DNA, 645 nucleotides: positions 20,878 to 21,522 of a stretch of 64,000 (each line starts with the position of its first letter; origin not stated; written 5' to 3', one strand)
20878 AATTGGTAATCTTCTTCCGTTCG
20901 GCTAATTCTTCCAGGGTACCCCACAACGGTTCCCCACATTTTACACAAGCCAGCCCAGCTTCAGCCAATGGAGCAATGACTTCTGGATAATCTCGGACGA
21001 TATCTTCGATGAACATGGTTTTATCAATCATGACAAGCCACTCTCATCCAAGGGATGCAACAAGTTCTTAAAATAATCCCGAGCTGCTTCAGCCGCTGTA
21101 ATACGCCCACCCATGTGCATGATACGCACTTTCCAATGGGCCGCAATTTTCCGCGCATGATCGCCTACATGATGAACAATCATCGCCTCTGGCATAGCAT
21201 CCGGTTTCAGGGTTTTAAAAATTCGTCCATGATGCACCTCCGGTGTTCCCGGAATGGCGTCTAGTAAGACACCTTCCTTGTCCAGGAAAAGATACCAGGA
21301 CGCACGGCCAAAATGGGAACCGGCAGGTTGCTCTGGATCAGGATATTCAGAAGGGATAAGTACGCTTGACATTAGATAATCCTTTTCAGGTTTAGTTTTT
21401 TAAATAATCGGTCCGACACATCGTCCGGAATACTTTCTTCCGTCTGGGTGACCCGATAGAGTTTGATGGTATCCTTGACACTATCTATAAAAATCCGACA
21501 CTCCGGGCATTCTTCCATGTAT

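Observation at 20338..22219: Six-gene translationally coupled ECF sigma operon encoding only small Cys/His-rich proteins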

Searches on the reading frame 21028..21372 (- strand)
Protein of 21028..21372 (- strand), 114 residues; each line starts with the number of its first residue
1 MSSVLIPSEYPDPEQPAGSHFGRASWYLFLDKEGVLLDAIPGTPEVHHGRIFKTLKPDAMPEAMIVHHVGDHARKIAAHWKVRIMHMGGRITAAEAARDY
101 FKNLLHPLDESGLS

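Call 3: search_protein_families(library=pfam, proteins=[window:21028-21372:-], max_evalue=0.1)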
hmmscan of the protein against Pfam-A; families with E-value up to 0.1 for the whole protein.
window:21028-21372:- (114 aa): 2 families
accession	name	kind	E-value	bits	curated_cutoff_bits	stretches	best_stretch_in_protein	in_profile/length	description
PF02579.22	Nitro_FeMo-Co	-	0.029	15.1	26.3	1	19-100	7-92/94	Dinitrogenase iron-molybdenum cofactor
PF07899.16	Frigida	-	0.076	12.8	25.7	1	62-94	96-127/289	Frigida-like protein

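Call 4: search_protein_families(library=ncbifam, proteins=[window:21028-21372:-], max_evalue=0.1)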
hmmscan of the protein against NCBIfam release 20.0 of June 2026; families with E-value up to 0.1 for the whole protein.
window:21028-21372:- (114 aa): 0 families

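Call 7: find_homologous_proteins(query=window:21028-21372:-, max_evalue=0.001)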
Query window:21028-21372:- (114 aa): 5 proteins with E <= 0.001 among 5 candidates.
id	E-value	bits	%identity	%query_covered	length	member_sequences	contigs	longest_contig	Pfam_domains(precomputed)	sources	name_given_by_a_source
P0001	3.2e-72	258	100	100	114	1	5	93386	-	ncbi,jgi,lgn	jgi:hypothetical protein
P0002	7.7e-62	225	86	100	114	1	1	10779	-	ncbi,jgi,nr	ncbi:MAG: hypothetical protein GXO90_01900 [FCB group bacterium]|nr:hypothetical protein [FCB group 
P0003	4.3e-60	219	82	100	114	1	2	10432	-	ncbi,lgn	ncbi:MAG: NifB/NifX family molybdenum-iron cluster-binding protein [Fidelibacterota bacterium]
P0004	1.1e-47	179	73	95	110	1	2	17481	-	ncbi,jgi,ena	-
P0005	8.6e-44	167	71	89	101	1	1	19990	-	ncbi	ncbi:MAG: hypothetical protein D6762_01990, partial [Candidatus Neomarinimicrobiota bacterium]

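Call 8: find_encoding_contigs(protein=P0005, flank=6000, max_places=3)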
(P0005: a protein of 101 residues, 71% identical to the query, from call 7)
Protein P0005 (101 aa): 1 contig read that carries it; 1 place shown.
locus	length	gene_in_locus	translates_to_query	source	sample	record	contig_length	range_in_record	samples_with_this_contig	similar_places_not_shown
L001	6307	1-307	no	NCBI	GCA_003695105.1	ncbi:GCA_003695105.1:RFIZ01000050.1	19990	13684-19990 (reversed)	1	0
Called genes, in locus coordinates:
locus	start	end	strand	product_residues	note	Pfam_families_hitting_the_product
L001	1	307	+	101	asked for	?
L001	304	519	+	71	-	PF08984:DUF1858 (weak)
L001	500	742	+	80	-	PF19628:DUF6132 (weak)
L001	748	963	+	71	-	PF06676:DUF1178 (weak), PF09723:Zn_ribbon_8, PF13248:Zn_ribbon_3 (faint)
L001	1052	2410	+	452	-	PF01554:MatE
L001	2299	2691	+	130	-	PF01329:Pterin_4a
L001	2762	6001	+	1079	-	PF13620:CarboxypepD_reg, PF13715:CarbopepD_reg_2 (weak), PF00041:fn3 (faint), PF13860:FlgD_ig (weak), PF18962:Por_Secre_tail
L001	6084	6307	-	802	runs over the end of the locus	PF01804:Penicil_amidase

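Call 9: find_encoding_contigs(protein=P0004, flank=6000, max_places=3)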
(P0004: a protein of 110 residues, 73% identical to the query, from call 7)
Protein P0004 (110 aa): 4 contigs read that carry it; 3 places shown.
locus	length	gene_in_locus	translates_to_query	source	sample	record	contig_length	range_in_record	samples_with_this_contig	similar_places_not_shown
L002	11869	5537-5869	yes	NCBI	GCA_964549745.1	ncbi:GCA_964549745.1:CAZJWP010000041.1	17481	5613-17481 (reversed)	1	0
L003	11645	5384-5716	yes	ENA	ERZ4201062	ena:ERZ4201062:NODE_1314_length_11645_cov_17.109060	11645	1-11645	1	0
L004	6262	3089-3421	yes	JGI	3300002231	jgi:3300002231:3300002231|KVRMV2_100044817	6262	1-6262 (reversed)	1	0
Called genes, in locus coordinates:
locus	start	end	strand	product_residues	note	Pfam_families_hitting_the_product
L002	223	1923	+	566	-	PF01966:HD (faint), PF13185:GAF_2, PF01590:GAF, PF13492:GAF_3 (faint), PF13487:HD_5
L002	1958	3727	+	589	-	PF00939:Na_sulph_symp, PF03600:CitMHS, PF02080:TrkA_C, PF00939:Na_sulph_symp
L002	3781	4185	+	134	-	PF03929:PepSY_TM, PF16357:PepSY_TM_like_2 (faint)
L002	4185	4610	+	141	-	PF16267:DUF4920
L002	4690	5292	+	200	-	PF07638:Sigma70_ECF (weak), PF12645:HTH_16 (faint), PF04542:Sigma70_r2, PF08281:Sigma70_r4_2, PF04545:Sigma70_r4 (weak)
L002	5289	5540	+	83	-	-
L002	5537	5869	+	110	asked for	-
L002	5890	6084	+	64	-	-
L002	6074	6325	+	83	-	PF19628:DUF6132 (weak)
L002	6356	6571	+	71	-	PF09723:Zn_ribbon_8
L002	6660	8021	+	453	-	PF01554:MatE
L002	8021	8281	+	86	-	PF01329:Pterin_4a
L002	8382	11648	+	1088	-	PF13860:FlgD_ig (faint), PF17802:SpaA (faint), PF25020:TTR_TEN1-4 (faint), PF13620:CarboxypepD_reg, PF13715:CarbopepD_reg_2 (weak), PF13620:CarboxypepD_reg, PF13715:CarbopepD_reg_2, PF18962:Por_Secre_tail, +1 more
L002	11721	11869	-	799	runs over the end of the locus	PF01804:Penicil_amidase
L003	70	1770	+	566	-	PF01966:HD (faint), PF13185:GAF_2, PF01590:GAF, PF13492:GAF_3 (faint), PF13487:HD_5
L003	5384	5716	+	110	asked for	-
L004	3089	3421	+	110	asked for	-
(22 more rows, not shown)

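Call 10: find_encoding_contigs(protein=P0001, flank=6000, max_places=3)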
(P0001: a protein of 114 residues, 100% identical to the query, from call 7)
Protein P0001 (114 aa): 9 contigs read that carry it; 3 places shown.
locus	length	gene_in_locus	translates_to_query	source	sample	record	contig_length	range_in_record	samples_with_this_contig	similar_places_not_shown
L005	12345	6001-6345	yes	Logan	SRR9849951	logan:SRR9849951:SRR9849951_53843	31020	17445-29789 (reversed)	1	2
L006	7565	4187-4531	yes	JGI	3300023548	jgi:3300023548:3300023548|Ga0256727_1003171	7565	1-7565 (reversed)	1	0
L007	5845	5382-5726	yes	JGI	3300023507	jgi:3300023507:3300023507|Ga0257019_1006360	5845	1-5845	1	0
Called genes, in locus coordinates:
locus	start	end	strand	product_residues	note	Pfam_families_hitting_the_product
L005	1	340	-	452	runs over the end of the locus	PF00291:PALP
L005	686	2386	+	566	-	PF01966:HD (faint), PF13185:GAF_2, PF01590:GAF, PF13492:GAF_3 (faint), PF13487:HD_5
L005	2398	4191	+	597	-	PF03600:CitMHS, PF00939:Na_sulph_symp (weak), PF02080:TrkA_C, PF06808:DctM (weak), PF00939:Na_sulph_symp, PF03600:CitMHS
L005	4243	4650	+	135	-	PF03929:PepSY_TM (weak), PF16357:PepSY_TM_like_2 (faint)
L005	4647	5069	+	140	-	PF16267:DUF4920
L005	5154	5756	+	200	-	PF07638:Sigma70_ECF (weak), PF12645:HTH_16, PF04542:Sigma70_r2, PF08281:Sigma70_r4_2, PF04545:Sigma70_r4 (weak)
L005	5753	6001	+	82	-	-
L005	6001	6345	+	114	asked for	-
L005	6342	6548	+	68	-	PF08984:DUF1858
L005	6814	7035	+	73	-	PF09723:Zn_ribbon_8, PF13248:Zn_ribbon_3 (faint)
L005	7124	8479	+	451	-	PF01554:MatE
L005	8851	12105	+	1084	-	PF16371:MetallophosN (faint), PF13620:CarboxypepD_reg (weak), PF25020:TTR_TEN1-4 (faint), PF13620:CarboxypepD_reg, PF13715:CarbopepD_reg_2 (weak), PF18962:Por_Secre_tail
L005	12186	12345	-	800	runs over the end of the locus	PF01804:Penicil_amidase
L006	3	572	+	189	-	?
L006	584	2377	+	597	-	PF03600:CitMHS, PF00939:Na_sulph_symp (weak), PF02080:TrkA_C, PF06808:DctM (weak), PF00939:Na_sulph_symp, PF03600:CitMHS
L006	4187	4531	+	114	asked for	-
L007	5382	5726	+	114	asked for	-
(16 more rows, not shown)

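Call 18: find_related_loci(query=A3, collection=genome_contigs, flank=8000)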
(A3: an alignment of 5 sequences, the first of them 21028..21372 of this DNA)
Query A3 (114 aa) in genome_contigs; peptide patterns used: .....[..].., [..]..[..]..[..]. (x = any residue, [..] = any of these).
48 stretches matched a pattern; 3 encode a relative of the query (tblastn E <= 1e-3); 3 distinct loci.
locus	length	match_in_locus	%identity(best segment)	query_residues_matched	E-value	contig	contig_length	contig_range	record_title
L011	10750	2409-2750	86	1-114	5e-66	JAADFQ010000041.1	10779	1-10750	MAG: FCB group bacterium isolate M_MaxBin.049 contig-127_17706, whole genome shotgun sequence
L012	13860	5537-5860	73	1-108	9e-53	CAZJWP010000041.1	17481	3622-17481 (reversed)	MAG TPA_asm: uncultured bacterium isolate binchicken_co275_203 genome assembly, contig: NODE_4401_length_17481_cov_21.49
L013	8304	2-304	71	14-114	2e-48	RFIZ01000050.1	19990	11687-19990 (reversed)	MAG: Candidatus Neomarinimicrobiota bacterium isolate J089 k99_216432, whole genome shotgun sequence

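Call 20: search_solved_structures(query=A3, max_evalue=10, show_alignments=2)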
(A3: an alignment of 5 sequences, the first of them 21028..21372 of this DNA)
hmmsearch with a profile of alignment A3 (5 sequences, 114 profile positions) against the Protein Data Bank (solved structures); distinct sequences matched with E-value up to 10: 7.
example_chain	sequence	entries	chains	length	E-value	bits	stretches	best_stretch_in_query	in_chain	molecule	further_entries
1t3v_A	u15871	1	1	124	0.00018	24.9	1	8-107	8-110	conserved hypothetical protein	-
1o13_A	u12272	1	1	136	0.00021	24.7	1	8-107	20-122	probable NifB protein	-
1rdu_A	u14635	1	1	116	0.02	18.3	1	1-108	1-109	conserved hypothetical protein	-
1x9j_A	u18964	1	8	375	0.35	14.3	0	29-60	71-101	Probable butyrate kinase 2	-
6a2q_A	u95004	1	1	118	0.51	13.8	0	86-101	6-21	LexA repressor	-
7p82_A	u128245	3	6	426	0.8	13.1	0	22-109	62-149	S-adenosylmethionine synthase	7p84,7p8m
7p83_A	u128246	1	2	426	0.8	13.1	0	22-109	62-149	S-adenosylmethionine synthase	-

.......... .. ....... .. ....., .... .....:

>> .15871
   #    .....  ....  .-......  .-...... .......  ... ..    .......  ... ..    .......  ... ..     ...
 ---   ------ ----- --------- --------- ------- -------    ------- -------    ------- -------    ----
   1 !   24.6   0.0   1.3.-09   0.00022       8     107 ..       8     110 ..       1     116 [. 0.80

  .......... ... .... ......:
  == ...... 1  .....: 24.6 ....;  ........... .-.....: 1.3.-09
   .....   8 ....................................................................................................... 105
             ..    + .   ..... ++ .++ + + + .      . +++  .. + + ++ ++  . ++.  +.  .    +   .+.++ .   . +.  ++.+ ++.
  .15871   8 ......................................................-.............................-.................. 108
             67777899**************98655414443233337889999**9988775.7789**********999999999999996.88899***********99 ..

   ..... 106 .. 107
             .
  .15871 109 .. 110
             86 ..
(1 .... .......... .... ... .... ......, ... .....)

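Call 25: predict_structure(alignment_id=A3)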
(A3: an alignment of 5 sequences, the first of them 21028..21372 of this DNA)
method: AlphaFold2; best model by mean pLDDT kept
length: 114 residues; sequences in the alignment: 5
mean_pLDDT: 88.4   pTM: 0.83
mean pLDDT of the five models: 88.4, 83.8, 82.6, 82.3, 50.2
residues with pLDDT >= 90: 61; 70-90: 47; 50-70: 6; < 50: 0
segments of 3 or more residues with pLDDT < 50: none
pLDDT, mean of each block of 10 residues (from residue 1): 92 87 90 96 81 87 90 86 89 96 88 61
secondary structure, 60 per line:
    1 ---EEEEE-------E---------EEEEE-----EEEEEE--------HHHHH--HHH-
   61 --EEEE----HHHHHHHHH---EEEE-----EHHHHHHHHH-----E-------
elements in order: E4-8 E26-30 E36-41 H50-54 E63-66 H71-79 E83-86 H93-101

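Call 26: search_protein_representatives(alignment_id=A3)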
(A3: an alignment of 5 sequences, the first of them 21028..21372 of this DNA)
Query: 5 sequences, 114 profile positions. Proteins with E-value up to 0.001 (for the whole library): 11; up to 1e-10: 8; up to 1e-30: 1. The best 11 are listed.
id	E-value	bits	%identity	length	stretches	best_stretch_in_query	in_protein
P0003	8.2e-66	235.5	-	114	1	1-114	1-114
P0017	1.6e-30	121.7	-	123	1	3-112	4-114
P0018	2.6e-27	111.4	-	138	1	2-110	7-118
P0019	3.8e-26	107.6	-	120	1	1-111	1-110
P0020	3.3e-24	101.4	-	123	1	2-111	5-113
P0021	1.1e-13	67.5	-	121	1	1-110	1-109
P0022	3.7e-13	65.8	-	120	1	1-106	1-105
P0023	8.0e-11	58.3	-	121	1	1-109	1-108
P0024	1.7e-04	37.9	-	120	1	5-113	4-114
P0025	2.6e-04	37.3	-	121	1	1-108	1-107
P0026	5.4e-04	36.3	-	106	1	18-101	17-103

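Call 31: find_related_loci(query=A5, collection=metagenome_contigs, flank=8000)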
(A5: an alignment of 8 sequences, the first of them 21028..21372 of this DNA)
Query A5 (114 aa) in metagenome_contigs; peptide patterns used: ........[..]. (x = any residue, [..] = any of these).
45 stretches matched a pattern; 2 encode a relative of the query (tblastn E <= 1e-3); 2 distinct loci.
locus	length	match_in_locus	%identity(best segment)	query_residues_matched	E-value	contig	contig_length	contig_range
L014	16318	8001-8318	47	4-110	6e-28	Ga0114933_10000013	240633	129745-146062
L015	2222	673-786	42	6-43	4e-6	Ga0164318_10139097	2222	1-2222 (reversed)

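Call 34: search_protein_families(library=pfam, proteins=[L014:7142-7738:+, L014:7735-7989:+, L014:7989-8354:+, L014:8338-8547:+, L014:8544-8960:+, L014:8939-9163:+, L014:9160-9546:+, L014:9706-9915:+, L014:11382-11666:+, L014:5042-5308:+], max_evalue=0.01)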
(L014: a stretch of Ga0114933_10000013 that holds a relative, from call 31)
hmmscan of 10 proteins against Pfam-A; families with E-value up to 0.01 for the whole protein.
L014:7142-7738:+ (198 aa): 5 families
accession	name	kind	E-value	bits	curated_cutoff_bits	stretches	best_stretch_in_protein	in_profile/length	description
PF04542.20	Sigma70_r2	-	3.9e-17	62.3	24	1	25-91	1-69/71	Sigma-70 region 2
PF08281.18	Sigma70_r4_2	-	1.2e-15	57.3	25.7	1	131-180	3-52/54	Sigma-70, region 4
PF04545.22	Sigma70_r4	-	2.3e-06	27.4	24.1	1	135-183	1-49/50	Sigma-70, region 4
PF12645.13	HTH_16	-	5.1e-06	26.9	22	1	9-65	2-64/65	Helix-turn-helix domain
PF07638.17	Sigma70_ECF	-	1.8e-05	25.2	21.1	1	10-186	7-183/185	ECF sigma factor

L014:7735-7989:+ (84 aa): 1 family
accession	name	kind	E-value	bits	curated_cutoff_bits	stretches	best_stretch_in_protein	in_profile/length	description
PF13490.11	zf-HC2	-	0.00025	21.5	22.2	1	13-43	4-34/35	Putative zinc-finger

L014:7989-8354:+ (121 aa): 0 families

L014:8338-8547:+ (69 aa): 1 family
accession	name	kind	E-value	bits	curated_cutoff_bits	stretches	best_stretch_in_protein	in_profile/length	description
PF08984.16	DUF1858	-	0.00021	21.8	32.2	1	1-31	3-33/59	Domain of unknown function (DUF1858)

L014:8544-8960:+ (138 aa): 1 family
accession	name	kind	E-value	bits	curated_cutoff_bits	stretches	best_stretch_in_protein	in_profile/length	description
PF00581.25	Rhodanese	-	1.1e-16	61.5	22.2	1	47-135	7-101/102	Rhodanese-like domain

L014:8939-9163:+ (74 aa): 1 family
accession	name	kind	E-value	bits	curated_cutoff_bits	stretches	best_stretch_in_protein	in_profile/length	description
PF19628.4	DUF6132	-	9.4e-05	22.4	23.2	1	14-62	5-53/60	Family of unknown function (DUF6132)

L014:9160-9546:+ (128 aa): 1 family
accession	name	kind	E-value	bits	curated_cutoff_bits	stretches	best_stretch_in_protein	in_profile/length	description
PF03625.19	DUF302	-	5e-25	87.6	23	1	35-97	1-62/63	Domain of unknown function DUF302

L014:9706-9915:+ (69 aa): 2 families
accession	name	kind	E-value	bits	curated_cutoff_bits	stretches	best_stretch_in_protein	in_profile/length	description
PF09723.15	Zn_ribbon_8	-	6.1e-14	52.2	34.4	1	1-43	1-41/41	Zinc ribbon domain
PF06676.16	DUF1178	-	0.0081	17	31.6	1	26-55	30-59/147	Protein of unknown function (DUF1178)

L014:11382-11666:+ (94 aa): 1 family
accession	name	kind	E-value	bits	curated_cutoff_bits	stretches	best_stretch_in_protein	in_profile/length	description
PF01329.24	Pterin_4a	-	1e-22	80.5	26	1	4-90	3-90/91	Pterin 4 alpha carbinolamine dehydratase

L014:5042-5308:+ (88 aa): 0 families

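Call 35: fold_search(model_id=the predicted structure, library=pdb)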
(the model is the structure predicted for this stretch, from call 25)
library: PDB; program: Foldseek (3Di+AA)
matches with E <= 10: 579; with E <= 0.001: 8
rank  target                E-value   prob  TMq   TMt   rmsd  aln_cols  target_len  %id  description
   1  1rdu_MODEL_1_A        8.4e-07  1.00  0.75  0.74   3.3       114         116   22  NMR STRUCTURE OF A PUTATIVE NIFB PROTEIN FROM THERMOTOGA (TM1290), WHICH BELONGS TO THE DUF35 FAMILY (released 2004-07-06)
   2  1t3v_MODEL_1_A        1.2e-06  1.00  0.71  0.66   3.6       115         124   23  The NMR solution structure of TM1816 (released 2004-12-14)
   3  2yx6_D                2.0e-06  1.00  0.67  0.68   4.2       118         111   15  Crystal structure of PH0822 (released 2007-10-30)
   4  2yx6_C                2.9e-06  1.00  0.66  0.67   3.8       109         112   19  Crystal structure of PH0822 (released 2007-10-30)
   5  2yx6_B                4.0e-06  1.00  0.69  0.70   3.9       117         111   17  Crystal structure of PH0822 (released 2007-10-30)
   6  1o13                  6.7e-06  1.00  0.66  0.69   3.6       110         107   22  Crystal structure of a putative dinitrogenase iron-molybdenum cofactor (tm1816) from thermotoga maritima at 1.83 A resol (released 2002-12-18)
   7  2wfb                  1.1e-05  1.00  0.76  0.73   3.4       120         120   12  High resolution structure of the apo form of the orange protein (ORP) from Desulfovibrio gigas (released 2010-05-26)
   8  2yx6_A                1.5e-05  1.00  0.66  0.68   4.0       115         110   16  Crystal structure of PH0822 (released 2007-10-30)
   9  1p90                  3.1e-03  1.00  0.64  0.60   3.3       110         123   17  The Three-dimensional Structure of the Core Domain of NafY from Azotobacter vinelandii determined at 1.8 resolution (released 2003-08-19)
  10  1eo1_MODEL_1_A        3.1e-03  1.00  0.64  0.60   5.8       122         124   16  Solution structure of hypothetical protein MTH1175 from Methanobacterium thermoautotrophicum (released 2000-12-20)
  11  9ian_F                3.6e-03  1.00  0.67  0.55   3.4       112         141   17  Nitrogenase maturase NifEN in complex with the cofactor chaperone NifX (released 2026-03-04)
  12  9qeq_M                2.3e-02  0.85  0.44  0.08   7.0       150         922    9  Structure of the transcribing Pol II-DSIF-SPT6-U1 snRNP complex (released 2025-07-09)
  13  8xrm_M                3.4e-02  0.93  0.46  0.08   6.1        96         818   11  RNA polymerase II elongation complex with DSIF, SPT6, and ELOF1 transcribing genomic DNA extracted from human nuclei (released 2025-05-07)
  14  9hvq_M                3.9e-02  0.75  0.44  0.07   9.7       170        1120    9  Structure of the transcribing Pol II-DSIF-PAF-SPT6-RECQL5 complex (released 2025-07-16)
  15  3id6_A                1.0e-01  0.47  0.36  0.19   7.0       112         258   11  Crystal structure of Sulfolobus solfataricus Nop5 (1-262) and fibrillarin complex (released 2009-08-25)
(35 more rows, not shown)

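Call 37: find_encoding_contigs(protein=P0021, flank=6000, max_places=3)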
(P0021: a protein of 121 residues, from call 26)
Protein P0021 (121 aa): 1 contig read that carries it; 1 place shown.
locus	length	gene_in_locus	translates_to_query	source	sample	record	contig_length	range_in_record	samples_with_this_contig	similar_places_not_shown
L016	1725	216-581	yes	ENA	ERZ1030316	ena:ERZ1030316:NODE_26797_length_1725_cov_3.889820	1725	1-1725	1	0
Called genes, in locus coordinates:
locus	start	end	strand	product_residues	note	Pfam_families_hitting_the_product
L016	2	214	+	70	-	?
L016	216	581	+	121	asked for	PF02579:Nitro_FeMo-Co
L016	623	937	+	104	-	-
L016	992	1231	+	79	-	-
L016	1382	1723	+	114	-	?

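Call 39: find_encoding_contigs(protein=P0017, flank=7000, max_places=3)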
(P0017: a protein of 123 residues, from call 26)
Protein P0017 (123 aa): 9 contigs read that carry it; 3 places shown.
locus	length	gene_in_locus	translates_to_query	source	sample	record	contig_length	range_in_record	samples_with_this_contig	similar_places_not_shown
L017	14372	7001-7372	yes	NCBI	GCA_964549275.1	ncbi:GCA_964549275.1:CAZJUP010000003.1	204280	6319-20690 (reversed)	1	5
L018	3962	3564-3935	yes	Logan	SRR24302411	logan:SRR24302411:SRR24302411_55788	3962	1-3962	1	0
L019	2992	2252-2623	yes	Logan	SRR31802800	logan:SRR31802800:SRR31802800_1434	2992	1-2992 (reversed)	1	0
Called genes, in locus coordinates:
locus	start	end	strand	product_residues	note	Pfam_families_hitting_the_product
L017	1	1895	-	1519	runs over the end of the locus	PF00501:AMP-binding, PF23562:AMP-binding_C_3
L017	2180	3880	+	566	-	PF01590:GAF, PF13185:GAF_2, PF13492:GAF_3 (faint), PF01966:HD (faint), PF13487:HD_5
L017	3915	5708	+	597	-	PF00939:Na_sulph_symp (weak), PF03600:CitMHS, PF02080:TrkA_C, PF06808:DctM (weak), PF00939:Na_sulph_symp, PF03600:CitMHS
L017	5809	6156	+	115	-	PF00085:Thioredoxin, PF13098:Thioredoxin_2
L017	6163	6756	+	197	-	PF07638:Sigma70_ECF, PF12645:HTH_16, PF04542:Sigma70_r2, PF08281:Sigma70_r4_2, PF04545:Sigma70_r4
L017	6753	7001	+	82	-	-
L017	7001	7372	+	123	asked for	-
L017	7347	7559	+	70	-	-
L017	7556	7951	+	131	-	PF00581:Rhodanese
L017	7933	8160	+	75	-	PF19628:DUF6132 (weak)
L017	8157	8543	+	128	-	PF03625:DUF302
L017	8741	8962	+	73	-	PF06676:DUF1178 (weak), PF09723:Zn_ribbon_8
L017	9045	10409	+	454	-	PF01554:MatE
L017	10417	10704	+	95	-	PF01329:Pterin_4a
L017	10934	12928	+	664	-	PF00753:Lactamase_B, PF23023:Anti-Pycsar_Apyc1 (faint), PF12706:Lactamase_B_2 (weak), PF14863:Alkyl_sulf_dimr, PF14864:Alkyl_sulf_C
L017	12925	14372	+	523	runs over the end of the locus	PF00732:GMC_oxred_N, PF01266:DAO (faint), PF13450:NAD_binding_8 (weak), PF05199:GMC_oxred_C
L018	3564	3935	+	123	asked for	-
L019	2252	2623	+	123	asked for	-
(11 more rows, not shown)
